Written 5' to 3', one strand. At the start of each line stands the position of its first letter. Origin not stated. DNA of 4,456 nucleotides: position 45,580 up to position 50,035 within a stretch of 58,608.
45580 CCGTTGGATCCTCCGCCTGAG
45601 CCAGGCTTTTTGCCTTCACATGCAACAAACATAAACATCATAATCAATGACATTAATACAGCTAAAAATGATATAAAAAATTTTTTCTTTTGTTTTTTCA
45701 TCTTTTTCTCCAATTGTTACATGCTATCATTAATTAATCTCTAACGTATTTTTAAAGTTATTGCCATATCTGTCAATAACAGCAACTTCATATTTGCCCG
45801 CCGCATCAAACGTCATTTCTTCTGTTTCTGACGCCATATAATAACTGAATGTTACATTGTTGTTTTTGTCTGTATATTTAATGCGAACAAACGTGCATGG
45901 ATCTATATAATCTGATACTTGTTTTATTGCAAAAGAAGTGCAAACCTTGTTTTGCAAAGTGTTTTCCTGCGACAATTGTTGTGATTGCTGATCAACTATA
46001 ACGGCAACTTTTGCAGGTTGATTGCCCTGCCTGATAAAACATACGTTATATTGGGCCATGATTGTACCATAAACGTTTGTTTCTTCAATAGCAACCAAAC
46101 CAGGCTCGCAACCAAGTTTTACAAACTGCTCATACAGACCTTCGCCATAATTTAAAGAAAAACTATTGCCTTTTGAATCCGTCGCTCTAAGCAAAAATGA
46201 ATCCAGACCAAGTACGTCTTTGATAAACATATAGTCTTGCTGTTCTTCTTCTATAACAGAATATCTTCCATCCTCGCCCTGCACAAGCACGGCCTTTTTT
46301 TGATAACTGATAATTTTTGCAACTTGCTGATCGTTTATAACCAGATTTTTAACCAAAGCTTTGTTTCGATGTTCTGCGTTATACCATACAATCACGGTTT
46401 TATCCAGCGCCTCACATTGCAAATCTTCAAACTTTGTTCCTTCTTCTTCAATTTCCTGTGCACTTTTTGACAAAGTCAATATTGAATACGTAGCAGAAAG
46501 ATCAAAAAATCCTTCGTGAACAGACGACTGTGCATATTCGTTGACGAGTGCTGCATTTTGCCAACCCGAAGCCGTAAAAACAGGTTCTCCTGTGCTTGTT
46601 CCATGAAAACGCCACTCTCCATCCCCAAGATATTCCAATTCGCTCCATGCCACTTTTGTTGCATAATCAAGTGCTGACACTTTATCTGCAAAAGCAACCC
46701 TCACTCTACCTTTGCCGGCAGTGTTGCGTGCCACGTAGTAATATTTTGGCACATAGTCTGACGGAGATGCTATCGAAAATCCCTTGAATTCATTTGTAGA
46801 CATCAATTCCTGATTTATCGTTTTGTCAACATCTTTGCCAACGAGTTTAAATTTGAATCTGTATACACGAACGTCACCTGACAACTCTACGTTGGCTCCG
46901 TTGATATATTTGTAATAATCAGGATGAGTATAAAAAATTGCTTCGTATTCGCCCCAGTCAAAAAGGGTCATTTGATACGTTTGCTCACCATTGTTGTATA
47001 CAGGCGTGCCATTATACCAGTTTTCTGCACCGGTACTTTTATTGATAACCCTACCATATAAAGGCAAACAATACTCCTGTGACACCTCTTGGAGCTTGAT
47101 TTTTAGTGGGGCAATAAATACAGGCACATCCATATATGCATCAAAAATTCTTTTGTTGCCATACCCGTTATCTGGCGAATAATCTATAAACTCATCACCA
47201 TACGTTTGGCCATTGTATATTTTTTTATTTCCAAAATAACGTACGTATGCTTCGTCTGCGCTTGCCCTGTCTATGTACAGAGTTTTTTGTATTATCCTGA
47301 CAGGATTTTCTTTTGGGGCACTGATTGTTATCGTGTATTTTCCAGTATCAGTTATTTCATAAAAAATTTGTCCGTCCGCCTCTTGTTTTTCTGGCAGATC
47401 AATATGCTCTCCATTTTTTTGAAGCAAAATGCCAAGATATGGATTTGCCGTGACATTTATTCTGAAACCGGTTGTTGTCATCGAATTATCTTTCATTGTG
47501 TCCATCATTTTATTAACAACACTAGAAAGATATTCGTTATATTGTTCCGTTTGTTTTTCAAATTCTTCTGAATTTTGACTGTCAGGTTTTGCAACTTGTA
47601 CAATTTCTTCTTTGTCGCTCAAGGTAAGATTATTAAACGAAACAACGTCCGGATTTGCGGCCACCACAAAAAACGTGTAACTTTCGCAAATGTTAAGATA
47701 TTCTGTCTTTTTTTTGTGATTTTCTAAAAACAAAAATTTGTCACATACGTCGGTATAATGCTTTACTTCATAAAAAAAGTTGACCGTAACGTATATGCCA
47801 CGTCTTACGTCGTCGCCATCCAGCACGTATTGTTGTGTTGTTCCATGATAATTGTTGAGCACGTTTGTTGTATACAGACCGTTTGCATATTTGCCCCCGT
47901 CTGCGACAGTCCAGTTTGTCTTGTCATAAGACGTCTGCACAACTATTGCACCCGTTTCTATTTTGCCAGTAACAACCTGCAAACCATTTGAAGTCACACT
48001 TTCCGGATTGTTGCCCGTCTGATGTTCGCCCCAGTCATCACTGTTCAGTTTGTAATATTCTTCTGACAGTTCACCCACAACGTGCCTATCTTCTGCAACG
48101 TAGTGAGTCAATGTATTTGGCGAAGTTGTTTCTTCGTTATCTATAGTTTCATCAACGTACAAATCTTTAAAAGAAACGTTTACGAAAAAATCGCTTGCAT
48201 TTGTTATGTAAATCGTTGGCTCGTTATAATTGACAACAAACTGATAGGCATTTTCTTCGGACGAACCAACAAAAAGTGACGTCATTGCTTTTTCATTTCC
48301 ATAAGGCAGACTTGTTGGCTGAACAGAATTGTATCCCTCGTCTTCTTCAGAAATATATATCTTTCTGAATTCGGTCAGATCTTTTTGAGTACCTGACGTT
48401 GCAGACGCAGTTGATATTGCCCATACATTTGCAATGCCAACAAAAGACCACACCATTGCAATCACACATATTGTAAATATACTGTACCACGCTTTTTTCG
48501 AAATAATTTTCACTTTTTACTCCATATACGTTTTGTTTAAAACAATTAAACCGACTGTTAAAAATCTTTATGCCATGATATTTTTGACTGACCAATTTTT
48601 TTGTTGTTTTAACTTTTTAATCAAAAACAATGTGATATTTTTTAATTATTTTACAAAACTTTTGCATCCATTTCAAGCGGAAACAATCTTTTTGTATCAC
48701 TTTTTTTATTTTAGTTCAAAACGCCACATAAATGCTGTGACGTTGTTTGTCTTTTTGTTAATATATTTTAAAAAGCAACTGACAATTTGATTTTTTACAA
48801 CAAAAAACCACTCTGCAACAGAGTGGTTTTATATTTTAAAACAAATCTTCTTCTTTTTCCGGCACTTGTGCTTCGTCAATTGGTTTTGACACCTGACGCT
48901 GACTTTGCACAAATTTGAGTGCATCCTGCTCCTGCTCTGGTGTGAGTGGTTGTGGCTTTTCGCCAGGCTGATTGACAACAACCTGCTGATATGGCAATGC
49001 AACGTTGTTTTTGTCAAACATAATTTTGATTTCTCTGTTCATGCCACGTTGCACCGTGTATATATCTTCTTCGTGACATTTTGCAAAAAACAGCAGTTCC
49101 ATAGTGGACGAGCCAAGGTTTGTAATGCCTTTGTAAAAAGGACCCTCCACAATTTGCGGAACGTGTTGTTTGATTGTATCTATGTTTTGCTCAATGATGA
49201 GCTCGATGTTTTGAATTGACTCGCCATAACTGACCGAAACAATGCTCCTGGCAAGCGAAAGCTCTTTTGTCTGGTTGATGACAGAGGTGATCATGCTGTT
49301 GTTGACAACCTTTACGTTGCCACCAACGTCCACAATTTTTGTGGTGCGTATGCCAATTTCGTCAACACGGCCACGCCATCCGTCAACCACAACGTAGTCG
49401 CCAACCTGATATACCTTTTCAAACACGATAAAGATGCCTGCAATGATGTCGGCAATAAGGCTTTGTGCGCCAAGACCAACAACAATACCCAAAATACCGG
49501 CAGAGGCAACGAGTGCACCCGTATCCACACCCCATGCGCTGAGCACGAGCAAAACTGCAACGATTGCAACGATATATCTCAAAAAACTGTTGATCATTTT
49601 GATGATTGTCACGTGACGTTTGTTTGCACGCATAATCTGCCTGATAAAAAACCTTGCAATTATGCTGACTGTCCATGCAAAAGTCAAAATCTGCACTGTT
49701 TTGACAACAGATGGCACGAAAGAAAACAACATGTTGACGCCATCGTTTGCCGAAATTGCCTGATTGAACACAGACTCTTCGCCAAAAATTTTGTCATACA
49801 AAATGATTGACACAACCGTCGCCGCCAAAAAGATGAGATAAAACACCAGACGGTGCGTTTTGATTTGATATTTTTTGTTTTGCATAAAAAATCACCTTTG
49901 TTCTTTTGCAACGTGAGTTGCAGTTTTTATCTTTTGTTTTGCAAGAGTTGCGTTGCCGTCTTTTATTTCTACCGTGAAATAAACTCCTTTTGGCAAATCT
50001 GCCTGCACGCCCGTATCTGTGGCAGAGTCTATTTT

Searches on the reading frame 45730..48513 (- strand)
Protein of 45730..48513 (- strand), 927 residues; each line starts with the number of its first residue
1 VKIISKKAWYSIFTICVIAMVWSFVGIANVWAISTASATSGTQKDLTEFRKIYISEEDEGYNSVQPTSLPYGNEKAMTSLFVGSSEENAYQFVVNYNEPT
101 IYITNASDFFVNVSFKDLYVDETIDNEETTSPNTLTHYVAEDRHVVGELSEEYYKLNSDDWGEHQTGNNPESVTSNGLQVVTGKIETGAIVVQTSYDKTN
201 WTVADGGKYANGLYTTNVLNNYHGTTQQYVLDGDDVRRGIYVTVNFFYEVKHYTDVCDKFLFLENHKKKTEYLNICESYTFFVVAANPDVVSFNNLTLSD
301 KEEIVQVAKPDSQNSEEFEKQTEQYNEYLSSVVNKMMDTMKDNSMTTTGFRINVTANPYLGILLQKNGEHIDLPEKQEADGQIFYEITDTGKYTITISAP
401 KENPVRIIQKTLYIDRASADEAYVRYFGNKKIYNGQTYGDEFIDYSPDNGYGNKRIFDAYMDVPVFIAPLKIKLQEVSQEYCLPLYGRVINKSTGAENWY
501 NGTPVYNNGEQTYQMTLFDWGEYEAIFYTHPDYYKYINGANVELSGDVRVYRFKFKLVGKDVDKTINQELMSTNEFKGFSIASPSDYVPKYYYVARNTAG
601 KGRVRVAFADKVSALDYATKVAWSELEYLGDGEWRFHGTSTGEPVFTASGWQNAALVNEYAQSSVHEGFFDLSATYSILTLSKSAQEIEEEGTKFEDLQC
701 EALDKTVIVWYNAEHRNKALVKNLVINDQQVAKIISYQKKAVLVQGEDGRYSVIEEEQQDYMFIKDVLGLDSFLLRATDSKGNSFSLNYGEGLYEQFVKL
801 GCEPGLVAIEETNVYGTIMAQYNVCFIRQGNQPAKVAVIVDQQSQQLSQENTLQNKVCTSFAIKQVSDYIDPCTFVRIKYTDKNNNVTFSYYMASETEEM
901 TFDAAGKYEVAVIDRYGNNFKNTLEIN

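Call 3: search_protein_families(library=pfam, proteins=[window:45730-48513:-], max_evalue=0.1)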
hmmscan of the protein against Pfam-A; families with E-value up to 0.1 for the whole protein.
window:45730-48513:- (927 aa): 0 families

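Call 4: search_protein_families(library=ncbifam, proteins=[window:45730-48513:-], max_evalue=0.1)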
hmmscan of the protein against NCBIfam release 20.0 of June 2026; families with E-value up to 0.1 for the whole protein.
window:45730-48513:- (927 aa): 0 families

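Call 19: find_homologous_proteins(query=window:45730-48513:-, max_evalue=0.001)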
Query window:45730-48513:- (927 aa): 29 proteins with E <= 0.001 among 7274 candidates.
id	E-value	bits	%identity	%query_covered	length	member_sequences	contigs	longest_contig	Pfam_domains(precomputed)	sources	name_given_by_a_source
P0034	1.3e-237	809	45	99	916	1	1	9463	-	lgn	-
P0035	2.4e-228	779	44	100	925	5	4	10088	-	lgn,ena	-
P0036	6.9e-226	770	43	100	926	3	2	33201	-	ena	-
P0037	3.6e-222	758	43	99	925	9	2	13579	-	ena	-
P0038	8.6e-220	750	43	95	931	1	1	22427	-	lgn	-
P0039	1.3e-219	750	43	99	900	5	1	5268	-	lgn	-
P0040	4.0e-218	745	44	98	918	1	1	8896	-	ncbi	-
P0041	1.7e-212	726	43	98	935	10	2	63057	-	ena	-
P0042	1.2e-210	720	42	98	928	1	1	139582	-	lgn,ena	-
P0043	2.3e-204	699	41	100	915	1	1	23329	-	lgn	-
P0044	6.6e-204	698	41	97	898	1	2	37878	-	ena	-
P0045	6.5e-203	694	40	100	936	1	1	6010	-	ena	-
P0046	2.9e-202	692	42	99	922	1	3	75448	-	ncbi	-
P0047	1.5e-200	687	42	100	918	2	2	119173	-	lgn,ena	-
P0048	6.4e-199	681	41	100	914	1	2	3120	-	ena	-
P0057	2.1e-49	187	27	81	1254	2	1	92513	-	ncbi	-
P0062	1.5e-34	137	25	94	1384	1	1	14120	PF18998.7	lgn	-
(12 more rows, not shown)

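Call 28: search_protein_families(library=padloc, proteins=[window:45730-48513:-], max_evalue=0.001)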
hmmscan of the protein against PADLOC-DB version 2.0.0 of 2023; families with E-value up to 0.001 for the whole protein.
window:45730-48513:- (927 aa): 0 families

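Call 36: predict_structure(alignment_id=A2)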
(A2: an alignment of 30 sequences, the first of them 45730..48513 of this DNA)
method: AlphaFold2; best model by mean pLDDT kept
length: 927 residues; sequences in the alignment: 30
mean_pLDDT: 82.3   pTM: 0.59
mean pLDDT of the five models: 82.3, 79.5, 79.3, 77.4, 77.3
residues with pLDDT >= 90: 328; 70-90: 460; 50-70: 100; < 50: 39
segments of 3 or more residues with pLDDT < 50: 24-40, 130-146, 208-210
pLDDT, mean of each block of 10 residues (from residue 1): 64 77 45 35 84 85 87 87 85 81 83 89 69 42 50 85 73 82 84 86 62 71 84 83 92 71 63 92 85 81 63 79 77 71 90 87 92 91 91 88 70 89 90 90 93 89 92 76 86 90 60 83 92 83 83 92 83 76 88 82 87 93 85 80 82 89 91 78 74 59 77 88 87 91 79 82 88 93 94 95 94 92 93 92 90 84 92 94 92 91 93 93 91
secondary structure, 60 per line:
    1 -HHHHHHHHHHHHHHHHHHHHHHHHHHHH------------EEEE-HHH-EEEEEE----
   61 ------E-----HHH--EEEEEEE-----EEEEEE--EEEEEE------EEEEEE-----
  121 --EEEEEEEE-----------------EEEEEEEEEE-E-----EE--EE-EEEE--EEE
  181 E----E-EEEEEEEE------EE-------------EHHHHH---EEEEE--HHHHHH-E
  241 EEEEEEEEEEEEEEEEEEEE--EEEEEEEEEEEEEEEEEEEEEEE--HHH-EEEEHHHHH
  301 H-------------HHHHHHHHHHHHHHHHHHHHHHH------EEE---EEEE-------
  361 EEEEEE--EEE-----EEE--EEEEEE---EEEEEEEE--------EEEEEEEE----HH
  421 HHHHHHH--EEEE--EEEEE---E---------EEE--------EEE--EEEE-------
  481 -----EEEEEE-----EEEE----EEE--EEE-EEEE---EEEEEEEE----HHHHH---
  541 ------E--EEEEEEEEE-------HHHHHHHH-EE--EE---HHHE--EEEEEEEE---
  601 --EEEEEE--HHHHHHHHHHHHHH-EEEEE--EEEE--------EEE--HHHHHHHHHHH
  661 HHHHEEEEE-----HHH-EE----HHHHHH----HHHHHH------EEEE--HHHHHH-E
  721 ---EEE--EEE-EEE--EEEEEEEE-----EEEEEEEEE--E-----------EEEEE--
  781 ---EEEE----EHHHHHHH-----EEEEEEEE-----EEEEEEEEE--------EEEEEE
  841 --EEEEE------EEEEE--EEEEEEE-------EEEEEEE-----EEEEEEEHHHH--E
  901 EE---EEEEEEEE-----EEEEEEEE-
elements in order (helices of 4 or more, strands of 3 or more residues): H2-29 E42-45 E51-56 E78-84 E90-95 E98-103 E110-115 E123-130 E148-157 E172-175 E178-181 E188-195 H218-222 E226-230 H233-238 E240-260 E263-285 E292-295 H296-301 H315-337 E344-346 E350-353 E361-366 E369-371 E377-379 E382-387 E391-398 E407-414 H419-427 E430-433 E436-440 E454-456 E465-467 E470-473 E486-491 E497-500 E505-507 E510-512 E514-517 E521-528 H533-537 E550-558 H566-573 E590-597 E603-608 H611-624 E626-630 E633-636 E645-647 H650-664 E665-669 H685-690 H695-700 E707-710 H713-718 E724-726 E729-731 E733-735 E738-745 E751-759 E774-778 E784-787 H793-799 E805-812 E818-826 E835-840 E843-847 E854-858 E861-867 E875-881 E887-893 H894-897 E900-902 E906-913 E919-926

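Call 39: fold_search(model_id=the predicted structure, library=pdb)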
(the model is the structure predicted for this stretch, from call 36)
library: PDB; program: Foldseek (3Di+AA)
matches with E <= 10: 1190; with E <= 0.001: 31
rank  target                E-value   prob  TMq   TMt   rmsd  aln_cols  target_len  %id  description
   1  6iaa_A                1.3e-08  0.99  0.11  0.12  40.1      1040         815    8  hRobo2 ectodomain (released 2019-03-13)
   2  7ok5_A                2.0e-07  0.99  0.10  0.15  48.1       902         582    8  Crystal structure of mouse neurofascin 155 immunoglobulin domains (released 2022-12-14)
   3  8v2b_B                2.4e-07  1.00  0.13  0.18  29.9       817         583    9  Cryo-EM structure of mouse type II OSM receptor complex: model for full extracellular assembly (released 2024-11-20)
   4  8v29_C                2.9e-07  0.97  0.11  0.13  30.9      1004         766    7  Cryo-EM structure of human type I OSM receptor complex: model for full extracellular assembly (released 2024-11-20)
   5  9fly_A                3.1e-07  0.94  0.09  0.10  42.4       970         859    8  CryoEM structure of the base (4151-5009) in the grappling hook protein A (GhpA) in the bacterium Aureispira sp. CCB-QB (released 2024-10-16)
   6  9flp_A                3.1e-07  0.60  0.07  0.07  67.1      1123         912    8  CryoEM structure of the neck (1403-2314) in the grappling hook protein A (GhpA) in the bacterium Aureispira sp. CCB-QB (released 2024-10-16)
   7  9ba5_A                5.0e-07  0.92  0.08  0.12  39.1       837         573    7  Cross-linked Contactin 2 Ig1-Ig6 (released 2024-07-17)
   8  9flw_A                1.6e-06  0.97  0.10  0.17  35.8       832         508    8  CryoEM structure of the fragment-6 (3571-4078) in the grappling hook protein A (GhpA) in the bacterium Aureispira sp.  (released 2024-10-16)
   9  8qy4_C                1.8e-06  0.99  0.13  0.18  30.8       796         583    8  Structure of interleukin 11 (gp130 P496L mutant). (released 2024-02-21)
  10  8qy5_A                2.2e-06  0.98  0.13  0.18  29.0       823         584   10  Structure of interleukin 6. (released 2024-02-21)
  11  8opr_A                2.4e-06  0.80  0.09  0.12  43.5       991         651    8  Structure of the EA1 surface layer of Bacillus anthracis (released 2023-11-08)
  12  8d82_A                3.7e-06  0.97  0.14  0.19  28.4       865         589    8  Cryo-EM structure of human IL-6 signaling complex in detergent: model containing full extracellular domains (released 2023-03-29)
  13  9ijj_4H               4.1e-06  0.63  0.10  0.04  53.0      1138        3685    8  In situ structure of the central apparatus in mouse sperm axoneme. (released 2025-06-04)
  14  8k3j_A                5.9e-06  0.94  0.10  0.13  37.3       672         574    9  Structure of human CNTN2 immunoglobulin domains 1-6 homo-dimer (released 2024-07-17)
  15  8qy6_A                6.5e-06  0.97  0.13  0.18  29.1       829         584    9  Structure of interleukin 6 (gp130 P496L mutant). (released 2024-02-21)
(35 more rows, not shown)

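Call 53: find_encoding_contigs(protein=P0057, flank=8000, max_places=2)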
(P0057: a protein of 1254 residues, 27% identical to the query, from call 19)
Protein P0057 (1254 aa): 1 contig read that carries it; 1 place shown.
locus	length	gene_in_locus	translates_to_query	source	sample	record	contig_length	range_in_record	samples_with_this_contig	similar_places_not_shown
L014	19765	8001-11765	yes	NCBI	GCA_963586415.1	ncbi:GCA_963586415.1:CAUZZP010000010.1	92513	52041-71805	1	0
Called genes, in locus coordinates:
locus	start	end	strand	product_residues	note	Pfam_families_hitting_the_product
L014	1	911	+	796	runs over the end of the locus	PF12846:AAA_10 (weak), PF19044:P-loop_TraG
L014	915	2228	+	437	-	PF00877:NLPC_P60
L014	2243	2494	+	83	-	PF14193:DUF4315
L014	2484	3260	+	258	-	PF14283:CD1107-like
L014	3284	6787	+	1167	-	-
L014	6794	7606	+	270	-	PF04203:Sortase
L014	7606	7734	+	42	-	-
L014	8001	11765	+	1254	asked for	-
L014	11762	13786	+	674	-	-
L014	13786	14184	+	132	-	-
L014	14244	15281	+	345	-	PF11932:DUF3450 (weak)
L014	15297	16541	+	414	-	-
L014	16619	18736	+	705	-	PF01751:Toprim, PF01131:Topoisom_bac, PF13342:Toprim_Crpt (weak)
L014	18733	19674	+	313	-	PF18830:LPD16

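Call 54: find_encoding_contigs(protein=P0062, flank=8000, max_places=2)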
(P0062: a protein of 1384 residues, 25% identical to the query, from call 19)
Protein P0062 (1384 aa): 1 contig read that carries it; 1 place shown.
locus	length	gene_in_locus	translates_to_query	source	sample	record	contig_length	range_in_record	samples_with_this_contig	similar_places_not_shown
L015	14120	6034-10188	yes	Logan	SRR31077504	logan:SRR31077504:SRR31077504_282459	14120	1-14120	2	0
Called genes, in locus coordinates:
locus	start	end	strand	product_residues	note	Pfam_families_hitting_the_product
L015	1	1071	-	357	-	?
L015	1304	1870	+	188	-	-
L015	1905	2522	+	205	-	PF13248:Zn_ribbon_3 (faint)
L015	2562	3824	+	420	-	-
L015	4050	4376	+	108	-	-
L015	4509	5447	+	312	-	PF13481:AAA_25, PF03796:DnaB_C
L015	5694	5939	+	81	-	PF13443:HTH_26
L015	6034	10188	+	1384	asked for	PF18998:Flg_new_2 (faint)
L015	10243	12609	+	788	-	-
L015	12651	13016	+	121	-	-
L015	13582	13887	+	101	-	-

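Call 65: search_protein_families(library=pfam, proteins=[L014:13786-14184:+, L015:12651-13016:+, L014:11762-13786:+, L015:10243-12609:+], max_evalue=0.01)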
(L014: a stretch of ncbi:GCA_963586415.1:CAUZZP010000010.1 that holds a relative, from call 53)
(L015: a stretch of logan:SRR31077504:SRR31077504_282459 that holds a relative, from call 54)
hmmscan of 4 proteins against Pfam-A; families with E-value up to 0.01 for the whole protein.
L014:13786-14184:+ (132 aa): 0 families

L015:12651-13016:+ (121 aa): 0 families

L014:11762-13786:+ (674 aa): 1 family
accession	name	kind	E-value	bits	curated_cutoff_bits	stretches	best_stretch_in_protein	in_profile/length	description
PF13886.12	TM7S3_TM198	-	0.00019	21.6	29.2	1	323-426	37-138/199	TM7S3/TM198-like domain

L015:10243-12609:+ (788 aa): 0 families

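Call 70: fold_search(model_id=the predicted structure, library=viral)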
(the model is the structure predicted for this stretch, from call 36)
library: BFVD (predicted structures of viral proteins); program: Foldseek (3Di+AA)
matches with E <= 10: 1046; with E <= 0.001: 56
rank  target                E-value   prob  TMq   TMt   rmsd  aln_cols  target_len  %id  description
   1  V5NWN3                7.3e-09  0.99  0.10  0.10  50.0      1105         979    8  Putative carcinoembryonic antigen-related cell adhesion molecule 1 isoform protein [Chelonid alphaherpesvirus 5]
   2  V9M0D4                1.5e-08  0.89  0.08  0.07  43.5      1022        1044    9  Big-1 domain-containing protein [Vibrio phage VP4B]
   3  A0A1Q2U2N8            8.1e-08  0.75  0.08  0.06  56.0      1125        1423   10  Putative hemagglutinin/hemolysin-related protein [Vibrio phage pTD1]
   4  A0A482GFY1            1.8e-07  0.94  0.09  0.11  47.2       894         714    9  (no name in the UniProt tables at hand)
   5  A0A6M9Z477            2.0e-07  0.99  0.12  0.14  37.6       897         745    9  (no name in the UniProt tables at hand)
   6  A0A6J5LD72            2.0e-07  0.98  0.09  0.11  28.4       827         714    9  SprB repeat [uncultured Caudovirales phage]
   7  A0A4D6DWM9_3          3.9e-07  0.47  0.08  0.06  55.5      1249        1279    8  Uncharacterized protein [Edwardsiella phage pEt-SU]
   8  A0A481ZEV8            4.2e-07  0.92  0.10  0.09  37.8       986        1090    9  Putative Ig domain protein [Pithovirus LCPAC404]
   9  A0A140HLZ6            8.7e-07  0.97  0.13  0.13  21.9       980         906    8  Peptidase S74 domain-containing protein [Bacillus phage Deep Blue]
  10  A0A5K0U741            9.1e-07  0.84  0.11  0.12  30.1      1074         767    9  Por secretion system C-terminal sorting domain-containing protein [Yasminevirus sp. GU-2018]
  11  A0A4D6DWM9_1          9.6e-07  0.35  0.07  0.06  50.1      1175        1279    9  Uncharacterized protein [Edwardsiella phage pEt-SU]
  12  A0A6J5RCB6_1          1.3e-06  0.82  0.09  0.09  49.1       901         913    8  Fibronectin type III [uncultured Caudovirales phage]
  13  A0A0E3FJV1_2          2.6e-06  0.69  0.10  0.10  45.3      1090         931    8  Virion structural protein [Synechococcus phage ACG-2014j]
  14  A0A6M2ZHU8            2.9e-06  0.51  0.08  0.06  44.1      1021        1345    7  Outer capsid protein [Synechococcus phage S-SCSM1]
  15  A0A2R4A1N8            5.2e-06  0.72  0.10  0.12  35.4      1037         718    8  (no name in the UniProt tables at hand)
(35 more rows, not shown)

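Call 82: search_solved_structures(query=A2, max_evalue=10)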
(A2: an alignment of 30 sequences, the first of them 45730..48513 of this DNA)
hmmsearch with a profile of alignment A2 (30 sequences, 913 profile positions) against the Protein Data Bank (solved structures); distinct sequences matched with E-value up to 10: 2.
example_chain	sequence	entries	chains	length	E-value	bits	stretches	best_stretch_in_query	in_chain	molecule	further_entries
3ddy_A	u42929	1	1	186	0.52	11.3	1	742-783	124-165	Lumazine protein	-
4u7m_A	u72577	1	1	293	1.9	9.4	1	852-909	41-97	Leucine-rich repeats and immunoglobulin-like domains protein 1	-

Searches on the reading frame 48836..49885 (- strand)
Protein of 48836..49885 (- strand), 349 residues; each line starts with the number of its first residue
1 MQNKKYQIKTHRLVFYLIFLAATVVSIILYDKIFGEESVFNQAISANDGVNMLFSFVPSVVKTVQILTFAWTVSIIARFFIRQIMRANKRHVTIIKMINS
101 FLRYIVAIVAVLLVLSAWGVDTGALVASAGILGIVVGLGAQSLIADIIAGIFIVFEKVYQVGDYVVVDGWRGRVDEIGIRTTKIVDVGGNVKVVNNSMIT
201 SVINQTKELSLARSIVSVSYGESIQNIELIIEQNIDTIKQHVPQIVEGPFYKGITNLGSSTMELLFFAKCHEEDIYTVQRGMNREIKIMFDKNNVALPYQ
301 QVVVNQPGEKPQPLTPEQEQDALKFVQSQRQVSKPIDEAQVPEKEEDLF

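Call 8: search_protein_families(library=pfam, proteins=[window:48836-49885:-], max_evalue=0.001)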
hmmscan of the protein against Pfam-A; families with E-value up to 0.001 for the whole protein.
window:48836-49885:- (349 aa): 3 families
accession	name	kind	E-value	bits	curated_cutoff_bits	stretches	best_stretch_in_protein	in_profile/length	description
PF00924.24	MS_channel_2nd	-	1.7e-14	54.1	20.2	1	143-206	2-67/68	Mechanosensitive ion channel, beta-domain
PF21088.3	MS_channel_1st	-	2.3e-10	40.7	23.1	1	102-141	3-42/42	Mechanosensitive ion channel, transmembrane helices 2/3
PF05552.17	MS_channel_1st_1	-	0.00028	21.1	22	0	50-87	7-44/50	Mechanosensitive ion channel, conserved TM helix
